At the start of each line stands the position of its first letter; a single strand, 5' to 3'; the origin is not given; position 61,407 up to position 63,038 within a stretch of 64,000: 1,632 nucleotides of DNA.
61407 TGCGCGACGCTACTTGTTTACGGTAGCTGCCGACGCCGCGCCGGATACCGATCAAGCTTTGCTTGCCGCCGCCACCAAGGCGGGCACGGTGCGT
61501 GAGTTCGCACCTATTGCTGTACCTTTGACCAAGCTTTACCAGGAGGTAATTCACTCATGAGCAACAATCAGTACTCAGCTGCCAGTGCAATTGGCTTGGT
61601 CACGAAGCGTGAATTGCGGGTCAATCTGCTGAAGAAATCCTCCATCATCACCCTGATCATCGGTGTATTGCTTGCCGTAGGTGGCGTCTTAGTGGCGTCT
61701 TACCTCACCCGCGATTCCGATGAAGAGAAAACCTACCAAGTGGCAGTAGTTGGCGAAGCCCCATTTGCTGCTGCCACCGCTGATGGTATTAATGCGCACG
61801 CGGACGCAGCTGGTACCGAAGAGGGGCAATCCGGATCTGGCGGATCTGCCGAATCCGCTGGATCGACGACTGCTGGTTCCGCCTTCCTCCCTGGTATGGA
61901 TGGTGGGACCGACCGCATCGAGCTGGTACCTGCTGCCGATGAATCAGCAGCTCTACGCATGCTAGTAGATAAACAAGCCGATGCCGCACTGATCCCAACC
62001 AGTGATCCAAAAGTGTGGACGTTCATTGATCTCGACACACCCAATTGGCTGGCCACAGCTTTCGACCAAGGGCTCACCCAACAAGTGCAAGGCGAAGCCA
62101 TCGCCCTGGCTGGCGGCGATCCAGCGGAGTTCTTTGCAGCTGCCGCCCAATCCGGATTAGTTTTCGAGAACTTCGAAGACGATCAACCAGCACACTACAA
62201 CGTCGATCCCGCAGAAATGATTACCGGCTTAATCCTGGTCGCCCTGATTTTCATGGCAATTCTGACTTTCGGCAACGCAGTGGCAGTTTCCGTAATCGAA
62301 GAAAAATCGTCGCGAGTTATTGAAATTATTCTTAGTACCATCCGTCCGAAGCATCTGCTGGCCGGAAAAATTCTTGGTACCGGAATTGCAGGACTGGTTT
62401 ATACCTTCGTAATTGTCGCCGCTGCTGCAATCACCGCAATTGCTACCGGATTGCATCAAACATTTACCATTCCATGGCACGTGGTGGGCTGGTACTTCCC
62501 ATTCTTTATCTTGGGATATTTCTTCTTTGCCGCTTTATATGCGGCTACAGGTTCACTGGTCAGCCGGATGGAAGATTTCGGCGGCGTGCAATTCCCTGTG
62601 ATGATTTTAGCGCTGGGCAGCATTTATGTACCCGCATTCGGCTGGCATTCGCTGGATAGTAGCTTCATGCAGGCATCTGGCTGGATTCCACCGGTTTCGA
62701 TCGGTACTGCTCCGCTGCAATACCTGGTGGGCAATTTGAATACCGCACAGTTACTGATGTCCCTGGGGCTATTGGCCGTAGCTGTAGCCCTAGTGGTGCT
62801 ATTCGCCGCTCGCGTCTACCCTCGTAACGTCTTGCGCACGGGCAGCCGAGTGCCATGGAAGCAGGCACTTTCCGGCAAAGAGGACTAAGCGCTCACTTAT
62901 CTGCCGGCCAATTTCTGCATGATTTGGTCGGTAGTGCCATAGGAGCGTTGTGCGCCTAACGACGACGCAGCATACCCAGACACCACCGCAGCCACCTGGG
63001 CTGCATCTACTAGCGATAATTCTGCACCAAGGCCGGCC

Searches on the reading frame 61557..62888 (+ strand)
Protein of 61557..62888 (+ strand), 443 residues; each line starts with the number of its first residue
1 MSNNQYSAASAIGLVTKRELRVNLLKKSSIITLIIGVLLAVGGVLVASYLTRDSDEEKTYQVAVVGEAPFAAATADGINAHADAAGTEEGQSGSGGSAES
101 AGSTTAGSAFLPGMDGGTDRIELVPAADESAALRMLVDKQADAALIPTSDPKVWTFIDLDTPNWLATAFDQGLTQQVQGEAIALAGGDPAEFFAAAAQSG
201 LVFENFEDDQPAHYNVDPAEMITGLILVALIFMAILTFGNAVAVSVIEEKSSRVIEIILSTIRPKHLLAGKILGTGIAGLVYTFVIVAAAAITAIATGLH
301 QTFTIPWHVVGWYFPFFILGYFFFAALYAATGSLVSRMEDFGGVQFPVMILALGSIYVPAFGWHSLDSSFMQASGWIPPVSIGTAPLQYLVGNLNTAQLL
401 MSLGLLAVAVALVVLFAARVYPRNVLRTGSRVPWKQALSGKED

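Call 12: find_encoding_contigs(protein=window:61557-62888:+, flank=10000, max_places=3)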
Protein window:61557-62888:+ (443 aa): 4 contigs read that carry it; 1 place shown.
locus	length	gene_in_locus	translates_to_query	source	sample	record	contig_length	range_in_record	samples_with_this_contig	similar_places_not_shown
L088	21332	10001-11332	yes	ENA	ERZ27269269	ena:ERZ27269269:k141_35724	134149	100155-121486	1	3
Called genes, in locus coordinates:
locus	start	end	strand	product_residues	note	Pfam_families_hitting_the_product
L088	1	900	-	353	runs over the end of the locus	PF00296:Bac_luciferase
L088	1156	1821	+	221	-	-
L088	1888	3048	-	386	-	PF01571:GCV_T, PF08669:GCV_T_C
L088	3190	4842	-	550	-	PF00474:SSF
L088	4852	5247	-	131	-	PF04341:DUF485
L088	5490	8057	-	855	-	PF00122:E1-E2_ATPase, PF00702:Hydrolase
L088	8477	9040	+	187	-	-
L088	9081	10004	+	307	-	PF00005:ABC_tran, PF13304:AAA_21 (weak)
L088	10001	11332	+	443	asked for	PF12698:ABC2_membrane_3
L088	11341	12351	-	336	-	PF00294:PfkB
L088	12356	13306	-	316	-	PF01156:IU_nuc_hydro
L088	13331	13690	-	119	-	PF00254:FKBP_C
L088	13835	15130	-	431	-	PF00285:Citrate_synt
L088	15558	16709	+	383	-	PF00266:Aminotran_5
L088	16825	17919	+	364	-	PF11268:DUF3071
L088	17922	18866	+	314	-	PF21997:DUF6928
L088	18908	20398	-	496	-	PF00860:Xan_ur_permease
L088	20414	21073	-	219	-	PF11228:DUF3027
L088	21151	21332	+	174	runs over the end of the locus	PF10969:DUF2771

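Call 54: find_homologous_proteins(query=L088:20414-21073:-, max_evalue=1e-60)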
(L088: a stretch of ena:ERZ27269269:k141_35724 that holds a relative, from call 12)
Query L088:20414-21073:- (219 aa): 20 proteins with E <= 1e-60 among 2936 candidates.
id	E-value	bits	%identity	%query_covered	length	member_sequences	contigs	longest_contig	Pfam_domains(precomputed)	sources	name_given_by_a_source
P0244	9.1e-145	498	100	100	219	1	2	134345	PF11228.14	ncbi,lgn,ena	-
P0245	2.6e-83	297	63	93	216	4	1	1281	PF11228.14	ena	-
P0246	1.3e-82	295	63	92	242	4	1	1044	PF11228.14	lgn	-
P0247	2.1e-80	288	69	80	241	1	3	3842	PF11228.14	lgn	-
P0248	5.9e-80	286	59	91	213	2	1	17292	PF11228.14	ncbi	-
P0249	4.7e-79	283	59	99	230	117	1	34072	PF11228.14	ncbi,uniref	ncbi:DUF3027 domain-containing protein [Corynebacterium sp. LK30]|uniref:DUF3027 domain-containing p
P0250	6.1e-79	283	64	91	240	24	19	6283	PF11228.14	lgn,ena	-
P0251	1.3e-78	282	63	91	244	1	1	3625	PF11228.14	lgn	-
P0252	3.1e-78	281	58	99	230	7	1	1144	PF11228.14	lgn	-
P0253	6.3e-78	280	62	91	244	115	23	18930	PF11228.14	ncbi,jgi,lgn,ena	-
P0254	2.3e-77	278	56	99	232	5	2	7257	PF11228.14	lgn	-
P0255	1.9e-76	275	61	91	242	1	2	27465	PF11228.14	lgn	-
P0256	8.3e-74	266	56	99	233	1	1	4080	PF11228.14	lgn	-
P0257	1.6e-73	265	62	89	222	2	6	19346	PF11228.14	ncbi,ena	-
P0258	1.7e-73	265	60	91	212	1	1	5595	PF11228.14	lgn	-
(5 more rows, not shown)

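Call 55: find_encoding_contigs(protein=P0244, flank=10000, max_places=1)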
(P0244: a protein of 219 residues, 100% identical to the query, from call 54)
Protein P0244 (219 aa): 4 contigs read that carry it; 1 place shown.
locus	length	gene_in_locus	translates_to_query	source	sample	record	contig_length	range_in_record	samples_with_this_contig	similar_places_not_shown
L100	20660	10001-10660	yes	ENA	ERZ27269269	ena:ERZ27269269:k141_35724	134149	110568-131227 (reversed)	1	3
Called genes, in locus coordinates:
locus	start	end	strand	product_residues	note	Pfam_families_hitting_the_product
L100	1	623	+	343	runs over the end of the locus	PF01032:FecCD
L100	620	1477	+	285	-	PF00005:ABC_tran, PF02463:SMC_N (faint), PF09818:ABC_ATPase (faint), PF13175:AAA_15 (faint), PF13304:AAA_21 (weak)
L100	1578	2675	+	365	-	PF07859:Abhydrolase_3 (faint)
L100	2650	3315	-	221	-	PF11580:DUF3239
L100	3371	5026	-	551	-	PF13625:Helicase_C_3, PF00270:DEAD (weak), PF04851:ResIII, PF16203:ERCC3_RAD25_C, PF00271:Helicase_C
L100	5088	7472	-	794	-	PF13625:Helicase_C_3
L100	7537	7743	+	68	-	-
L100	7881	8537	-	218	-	PF06737:Transglycosylas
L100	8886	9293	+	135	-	PF00313:CSD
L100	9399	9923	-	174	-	PF10969:DUF2771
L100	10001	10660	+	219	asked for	PF11228:DUF3027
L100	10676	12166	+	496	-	PF00860:Xan_ur_permease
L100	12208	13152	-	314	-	PF21997:DUF6928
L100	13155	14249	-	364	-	PF11268:DUF3071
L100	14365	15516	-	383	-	PF00266:Aminotran_5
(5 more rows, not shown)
